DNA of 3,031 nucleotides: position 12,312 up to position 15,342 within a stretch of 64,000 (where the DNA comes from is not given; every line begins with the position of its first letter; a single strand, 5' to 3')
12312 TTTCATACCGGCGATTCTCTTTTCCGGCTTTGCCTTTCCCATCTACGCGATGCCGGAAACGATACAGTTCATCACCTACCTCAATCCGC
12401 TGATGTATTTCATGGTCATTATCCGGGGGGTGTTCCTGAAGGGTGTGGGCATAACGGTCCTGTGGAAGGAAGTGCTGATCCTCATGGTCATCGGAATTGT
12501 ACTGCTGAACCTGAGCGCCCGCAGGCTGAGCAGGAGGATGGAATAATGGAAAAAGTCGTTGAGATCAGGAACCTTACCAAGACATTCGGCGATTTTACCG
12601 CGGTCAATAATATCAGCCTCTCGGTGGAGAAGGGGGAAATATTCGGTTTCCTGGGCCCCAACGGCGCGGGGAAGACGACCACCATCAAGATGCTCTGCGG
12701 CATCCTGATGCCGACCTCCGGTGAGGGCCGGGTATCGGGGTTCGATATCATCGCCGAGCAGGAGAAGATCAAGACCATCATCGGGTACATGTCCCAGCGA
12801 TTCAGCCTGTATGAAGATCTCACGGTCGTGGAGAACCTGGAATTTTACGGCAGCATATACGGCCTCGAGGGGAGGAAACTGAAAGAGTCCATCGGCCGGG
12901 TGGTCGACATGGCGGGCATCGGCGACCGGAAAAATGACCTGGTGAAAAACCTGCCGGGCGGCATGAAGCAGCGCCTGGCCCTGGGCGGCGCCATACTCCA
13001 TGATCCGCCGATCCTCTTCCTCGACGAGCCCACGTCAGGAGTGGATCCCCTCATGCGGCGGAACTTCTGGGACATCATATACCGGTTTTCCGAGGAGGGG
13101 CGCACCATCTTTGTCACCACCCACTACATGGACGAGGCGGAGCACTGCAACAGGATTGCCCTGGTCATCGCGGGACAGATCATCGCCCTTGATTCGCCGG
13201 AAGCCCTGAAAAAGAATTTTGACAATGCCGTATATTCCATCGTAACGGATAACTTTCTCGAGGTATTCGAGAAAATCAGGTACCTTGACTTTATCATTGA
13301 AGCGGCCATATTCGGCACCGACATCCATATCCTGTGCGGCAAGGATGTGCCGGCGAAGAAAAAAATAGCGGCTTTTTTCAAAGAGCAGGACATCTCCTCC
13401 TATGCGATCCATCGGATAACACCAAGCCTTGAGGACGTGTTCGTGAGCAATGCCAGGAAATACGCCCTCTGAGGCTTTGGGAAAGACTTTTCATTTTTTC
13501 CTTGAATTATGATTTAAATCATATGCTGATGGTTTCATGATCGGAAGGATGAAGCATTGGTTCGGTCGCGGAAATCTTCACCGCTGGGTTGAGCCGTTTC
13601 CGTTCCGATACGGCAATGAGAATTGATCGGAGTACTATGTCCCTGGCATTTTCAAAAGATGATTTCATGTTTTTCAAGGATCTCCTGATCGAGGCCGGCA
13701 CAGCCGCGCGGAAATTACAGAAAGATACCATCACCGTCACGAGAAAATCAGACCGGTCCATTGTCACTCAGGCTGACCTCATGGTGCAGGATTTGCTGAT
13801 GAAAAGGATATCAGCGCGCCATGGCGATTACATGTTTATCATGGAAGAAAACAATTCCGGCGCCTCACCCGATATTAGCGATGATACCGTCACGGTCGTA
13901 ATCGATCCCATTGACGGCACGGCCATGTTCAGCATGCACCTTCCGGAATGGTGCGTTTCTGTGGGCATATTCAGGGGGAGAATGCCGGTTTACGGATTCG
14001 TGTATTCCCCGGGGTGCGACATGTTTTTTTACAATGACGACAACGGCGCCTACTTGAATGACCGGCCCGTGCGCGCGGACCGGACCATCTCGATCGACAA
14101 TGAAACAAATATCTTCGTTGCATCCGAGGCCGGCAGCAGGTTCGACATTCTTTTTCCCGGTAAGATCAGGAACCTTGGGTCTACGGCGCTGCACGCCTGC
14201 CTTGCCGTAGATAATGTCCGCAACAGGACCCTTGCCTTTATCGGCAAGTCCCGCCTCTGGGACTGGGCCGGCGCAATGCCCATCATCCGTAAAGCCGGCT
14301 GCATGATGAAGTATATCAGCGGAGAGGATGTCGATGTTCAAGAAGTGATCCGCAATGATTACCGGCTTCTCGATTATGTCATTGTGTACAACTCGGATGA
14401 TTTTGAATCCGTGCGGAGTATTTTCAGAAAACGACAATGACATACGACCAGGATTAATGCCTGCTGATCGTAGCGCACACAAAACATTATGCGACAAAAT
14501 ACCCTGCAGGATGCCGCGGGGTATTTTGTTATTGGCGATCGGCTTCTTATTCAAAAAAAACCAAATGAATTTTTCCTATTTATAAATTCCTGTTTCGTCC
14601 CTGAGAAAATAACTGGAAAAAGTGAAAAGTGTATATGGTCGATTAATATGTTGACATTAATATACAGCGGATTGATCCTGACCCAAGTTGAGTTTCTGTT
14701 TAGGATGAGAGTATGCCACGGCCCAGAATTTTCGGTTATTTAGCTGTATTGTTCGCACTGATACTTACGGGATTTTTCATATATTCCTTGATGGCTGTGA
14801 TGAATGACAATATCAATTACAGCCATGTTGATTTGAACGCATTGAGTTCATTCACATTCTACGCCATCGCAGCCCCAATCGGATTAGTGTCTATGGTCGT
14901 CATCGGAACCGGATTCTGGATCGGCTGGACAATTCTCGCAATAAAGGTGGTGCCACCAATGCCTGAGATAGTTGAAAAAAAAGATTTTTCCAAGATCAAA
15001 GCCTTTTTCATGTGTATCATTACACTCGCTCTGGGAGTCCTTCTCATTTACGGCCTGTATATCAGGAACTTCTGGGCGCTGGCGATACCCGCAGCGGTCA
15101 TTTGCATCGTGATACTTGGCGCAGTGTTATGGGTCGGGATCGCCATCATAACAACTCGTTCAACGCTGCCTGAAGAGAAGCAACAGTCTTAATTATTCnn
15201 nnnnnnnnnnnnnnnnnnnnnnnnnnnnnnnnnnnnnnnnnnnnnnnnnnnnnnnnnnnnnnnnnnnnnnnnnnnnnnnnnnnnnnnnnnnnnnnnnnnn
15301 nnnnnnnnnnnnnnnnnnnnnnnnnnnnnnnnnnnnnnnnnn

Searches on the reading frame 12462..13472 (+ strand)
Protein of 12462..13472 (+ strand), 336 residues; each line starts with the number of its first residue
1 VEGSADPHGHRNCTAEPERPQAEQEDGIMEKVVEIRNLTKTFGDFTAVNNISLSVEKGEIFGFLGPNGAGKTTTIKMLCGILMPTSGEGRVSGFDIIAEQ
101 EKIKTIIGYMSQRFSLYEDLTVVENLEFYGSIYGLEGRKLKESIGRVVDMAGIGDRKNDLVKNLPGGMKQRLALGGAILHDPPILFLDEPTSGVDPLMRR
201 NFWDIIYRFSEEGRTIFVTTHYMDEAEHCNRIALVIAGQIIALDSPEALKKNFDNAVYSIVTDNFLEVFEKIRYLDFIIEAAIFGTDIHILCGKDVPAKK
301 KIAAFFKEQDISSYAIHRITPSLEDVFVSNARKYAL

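Call 3: search_protein_families(library=pfam, proteins=[window:12462-13472:+])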
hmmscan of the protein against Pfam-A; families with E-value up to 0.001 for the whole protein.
window:12462-13472:+ (336 aa): 3 families
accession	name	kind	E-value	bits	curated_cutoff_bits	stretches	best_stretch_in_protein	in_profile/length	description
PF00005.33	ABC_tran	-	4.1e-29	102.4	25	1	48-192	1-137/137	ABC transporter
PF13304.12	AAA_21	-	1.8e-14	55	27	1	97-221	173-298/304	AAA domain, putative AbiEii toxin, Type IV TA system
PF13476.12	AAA_23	-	0.00045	21.4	27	1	51-93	15-55/201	AAA domain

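Call 4: search_protein_families(library=ncbifam, proteins=[window:12462-13472:+])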
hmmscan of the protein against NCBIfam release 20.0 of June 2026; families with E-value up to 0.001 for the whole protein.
window:12462-13472:+ (336 aa): 185 families (the best 25 are shown)
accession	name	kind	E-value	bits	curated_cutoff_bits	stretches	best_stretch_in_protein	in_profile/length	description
NF033858.1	ABC2_perm_RbbA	equivalog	1.2e-82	278.2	1050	1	11-256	250-491/909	ribosome-associated ATPase/putative transporter RbbA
TIGR01188.1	drrA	subfamily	1.3e-82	277.5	312.45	1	40-329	1-299/302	daunorubicin resistance ABC transporter, ATP-binding protein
TIGR03522.1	GldA_ABC_ATP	equivalog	7.6e-59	199.6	402.6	1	33-327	3-297/301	gliding motility-associated ABC transporter ATP-binding subunit GldA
NF010060.0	PRK13537.1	equivalog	4.9e-55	186.6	521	1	24-328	7-305/314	nodulation factor ABC transporter ATP-binding protein NodI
NF010059.0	PRK13536.1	equivalog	2.8e-51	174.3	549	1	22-273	33-286/342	nodulation factor ABC transporter ATP-binding protein NodI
TIGR01288.1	nodI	equivalog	1.6e-50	171.8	424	1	32-328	4-294/303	nodulation factor ABC transporter ATP-binding protein NodI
TIGR03864.1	PQQ_ABC_ATP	hypoth_equivalog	1.1e-46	159.2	302.25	1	33-255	2-225/236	ABC transporter, ATP-binding subunit, PQQ-dependent alcohol dehydrogenase system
TIGR03740.1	galliderm_ABC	subfamily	5.9e-43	147.1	309.75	1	34-242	2-204/223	lantibiotic protection ABC transporter ATP-binding subunit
TIGR01257.1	rim_protein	equivalog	3.7e-41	140.2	4012.85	1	27-261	924-1159/2272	rim ABC transporter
TIGR01186.1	proV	subfamily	1.3e-38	133.1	326.6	1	43-256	4-224/363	betaine/proline/choline family ABC transporter ATP-binding protein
TIGR04406.1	LPS_export_lptB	equivalog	8.6e-38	130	240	1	33-252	2-225/239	LPS export ABC transporter ATP-binding protein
TIGR00968.1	3a0106s01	subfamily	1.2e-37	129.7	342.75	1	33-254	1-223/237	sulfate ABC transporter ATP-binding protein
TIGR02673.1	FtsE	equivalog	5.6e-37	127.5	264.85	1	32-229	1-203/214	cell division ATP-binding protein FtsE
TIGR03265.1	PhnT2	equivalog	2.6e-35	122.3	457.7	1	30-252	2-225/353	putative 2-aminoethylphosphonate ABC transporter ATP-binding protein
TIGR04521.1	ECF_ATPase_2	equivalog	5.2e-35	120.9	330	1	41-273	14-257/279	energy-coupling factor transporter ATPase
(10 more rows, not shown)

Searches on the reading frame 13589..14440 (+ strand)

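Call 3: search_protein_families(library=pfam, proteins=[window:13589-14440:+])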
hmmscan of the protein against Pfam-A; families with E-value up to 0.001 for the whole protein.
window:13589-14440:+ (283 aa): 1 family
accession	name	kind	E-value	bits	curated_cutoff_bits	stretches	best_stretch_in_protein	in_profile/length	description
PF00459.30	Inositol_P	-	2.6e-28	99.7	27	1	34-251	14-246/271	Inositol monophosphatase family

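Call 4: search_protein_families(library=ncbifam, proteins=[window:13589-14440:+])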
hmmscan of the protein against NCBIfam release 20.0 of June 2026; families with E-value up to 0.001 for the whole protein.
window:13589-14440:+ (283 aa): 7 families
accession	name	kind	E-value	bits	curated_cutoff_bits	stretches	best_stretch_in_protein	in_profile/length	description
TIGR01331.1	bisphos_cysQ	equivalog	1.1e-20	74.3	228.8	1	35-250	11-234/250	3'(2'),5'-bisphosphate nucleotidase CysQ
NF009321.0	PRK12676.1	equivalog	8.8e-20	70.9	264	1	49-260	34-246/264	bifunctional fructose-bisphosphatase/inositol-phosphate phosphatase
TIGR02067.1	his_9_HisN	equivalog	1.9e-18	66.8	275.15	1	40-249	17-230/252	histidinol-phosphatase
NF008182.0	PRK10931.1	equivalog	8.1e-12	44.7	379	1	35-249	11-229/246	3'(2'),5'-bisphosphate nucleotidase CysQ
NF008027.1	PRK10757.1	equivalog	9.5e-11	41.1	332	1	45-246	26-233/267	inositol-1-monophosphatase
NF010678.0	PRK14076.1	equivalog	2e-06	27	493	1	104-255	85-263/570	bifunctional NADP phosphatase/NAD kinase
NF006786.0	PRK09293.3-3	subfamily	4.4e-05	22.8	428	1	59-114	43-96/286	class 1 fructose-bisphosphatase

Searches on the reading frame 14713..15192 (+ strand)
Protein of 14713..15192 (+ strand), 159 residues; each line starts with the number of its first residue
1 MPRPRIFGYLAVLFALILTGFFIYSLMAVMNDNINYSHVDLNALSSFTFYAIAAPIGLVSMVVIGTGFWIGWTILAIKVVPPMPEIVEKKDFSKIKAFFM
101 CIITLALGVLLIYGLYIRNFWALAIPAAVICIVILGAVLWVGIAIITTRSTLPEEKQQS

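Call 3: search_protein_families(library=pfam, proteins=[window:14713-15192:+])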
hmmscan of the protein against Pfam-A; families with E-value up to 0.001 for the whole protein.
window:14713-15192:+ (159 aa): 0 families

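Call 4: search_protein_families(library=ncbifam, proteins=[window:14713-15192:+])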
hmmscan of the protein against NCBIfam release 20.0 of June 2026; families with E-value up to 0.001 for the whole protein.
window:14713-15192:+ (159 aa): 0 families

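Call 39: find_homologous_proteins(query=window:14713-15189:+, max_evalue=0.01)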
Query window:14713-15189:+ (159 aa): 321 proteins with E <= 0.01 among 870 candidates; the best 120 are listed.
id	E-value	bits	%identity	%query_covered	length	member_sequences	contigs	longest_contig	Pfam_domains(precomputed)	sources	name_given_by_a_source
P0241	6.7e-96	337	100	100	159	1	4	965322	-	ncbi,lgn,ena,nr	ncbi:MAG: hypothetical protein KA369_02960 [Spirochaetes bacterium]|nr:hypothetical protein [Spiroch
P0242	1.5e-94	332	99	100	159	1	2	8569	-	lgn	-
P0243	4.9e-93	327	98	100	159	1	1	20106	-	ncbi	-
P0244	1.6e-91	322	96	100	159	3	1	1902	-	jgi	jgi:hypothetical protein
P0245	3.2e-88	312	93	100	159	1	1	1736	-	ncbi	-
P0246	9.5e-88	310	94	100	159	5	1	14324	-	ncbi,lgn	-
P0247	8.0e-87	307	91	100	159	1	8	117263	-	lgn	-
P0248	1.6e-86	306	91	100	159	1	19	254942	-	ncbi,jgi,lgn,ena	-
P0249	7.6e-86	304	90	100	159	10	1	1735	-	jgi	jgi:hypothetical protein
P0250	1.2e-83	297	87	100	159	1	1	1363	-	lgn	-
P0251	7.0e-83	294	87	100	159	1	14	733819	-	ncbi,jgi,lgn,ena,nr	ncbi:MAG TPA: hypothetical protein PKN50_18480 [Spirochaetota bacterium]|nr:hypothetical protein [Sp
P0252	9.1e-83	294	86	100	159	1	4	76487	-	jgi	-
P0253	4.9e-82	291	86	100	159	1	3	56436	-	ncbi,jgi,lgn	jgi:uncharacterized protein with PQ loop repeat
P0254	4.5e-81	288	84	100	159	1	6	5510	-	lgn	-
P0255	2.5e-76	273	78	100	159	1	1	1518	-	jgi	-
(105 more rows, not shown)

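Call 63: predict_structure(alignment_id=A3)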
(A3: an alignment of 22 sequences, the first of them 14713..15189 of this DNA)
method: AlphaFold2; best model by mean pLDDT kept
length: 159 residues; sequences in the alignment: 22
mean_pLDDT: 76.6   pTM: 0.57
mean pLDDT of the five models: 76.6, 71.5, 71.5, 57.6, 53.2
residues with pLDDT >= 90: 0; 70-90: 121; 50-70: 36; < 50: 2
segments of 3 or more residues with pLDDT < 50: none
pLDDT, mean of each block of 10 residues (from residue 1): 76 87 80 62 77 84 85 75 59 79 86 80 80 84 78 52
secondary structure, 60 per line:
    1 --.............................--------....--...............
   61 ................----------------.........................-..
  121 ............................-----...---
elements in order: H3-31 H46-76 H93-117 H120-148

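Call 68: fold_search(model_id=the predicted structure, library=pdb)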
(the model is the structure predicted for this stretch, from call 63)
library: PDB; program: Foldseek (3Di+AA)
matches with E <= 10: 31; with E <= 0.001: 0
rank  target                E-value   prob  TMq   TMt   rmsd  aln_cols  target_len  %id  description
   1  7o3v_H                3.8e+00  0.05  0.20  0.18  14.8       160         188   15  Stalk complex structure (TrwJ/VirB5-TrwI/VirB6) from the fully-assembled R388 type IV secretion system determined by c (released 2022-06-22)
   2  2uui                  4.0e+00  0.07  0.22  0.22  18.0       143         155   12  Crystal structure of Human Leukotriene C4 Synthase (released 2007-07-17)
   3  8i7o_B8               4.3e+00  0.09  0.31  0.28  28.5       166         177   14  In situ structure of axonemal doublet microtubules in mouse sperm with 16-nm repeat (released 2023-10-11)
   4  8ieb_B                4.3e+00  0.08  0.21  0.13  20.2       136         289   17  Cryo-EM structure of GPR156 of GPR156-miniGo-scFv16 complex (local refine) (released 2024-02-14)
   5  7wbj_R                5.0e+00  0.07  0.31  0.16  12.5       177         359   15  Cryo-EM structure of N-terminal modified human vasoactive intestinal polypeptide receptor 2 (VIP2R) in complex with PA (released 2022-05-18)
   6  6rw8_A                5.6e+00  0.08  0.30  0.03  35.4       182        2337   14  Cryo-EM structure of Xenorhabdus nematophila XptA1 (released 2019-10-23)
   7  9j0i_R                6.0e+00  0.06  0.24  0.15  11.5       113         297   14  UDP-Glucuronic acid bound purinergic receptor P2Y14 complex with Gi (released 2025-06-04)
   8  6ssr_B                6.0e+00  0.04  0.20  0.23  18.0       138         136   17  Crystal structure of Human Microsomal Glutathione S-Transferase 2 at 3.8 Angstroms resolution (released 2021-02-03)
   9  8j7w_A                6.0e+00  0.02  0.16  0.11  21.8       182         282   12  Cryo-EM structure of hZnT7-Fab complex in zinc state 2, determined in heterogeneous conformations- one subunit in an i (released 2023-09-20)
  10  9fqr_F0               6.7e+00  0.18  0.36  0.31  19.2       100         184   13  96-nm repeat of axonemal doublet microtubules from bovine sperm (released 2025-03-26)
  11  9jj3_A                6.7e+00  0.11  0.31  0.20   8.8       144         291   17  Cryo-EM structure of human ZnT4 D150N/D281N (released 2025-06-04)
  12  8i7r_Fg               6.7e+00  0.05  0.26  0.15  28.9       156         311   12  In situ structure of axonemal doublet microtubules in mouse sperm with 48-nm repeat (released 2023-10-11)
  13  4nta                  6.7e+00  0.04  0.20  0.21  17.4       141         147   13  Mus Musculus LTC4 synthase in apo form (released 2015-01-14)
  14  3zx6_A                7.0e+00  0.08  0.32  0.18  25.9       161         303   12  Structure of Hamp(AF1503)-Tsr fusion - Hamp (A291V) mutant (released 2012-02-29)
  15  4ntb                  7.0e+00  0.06  0.24  0.26  18.3       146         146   14  Mus Musculus LTC4 synthase in GSH complex form (released 2015-01-14)
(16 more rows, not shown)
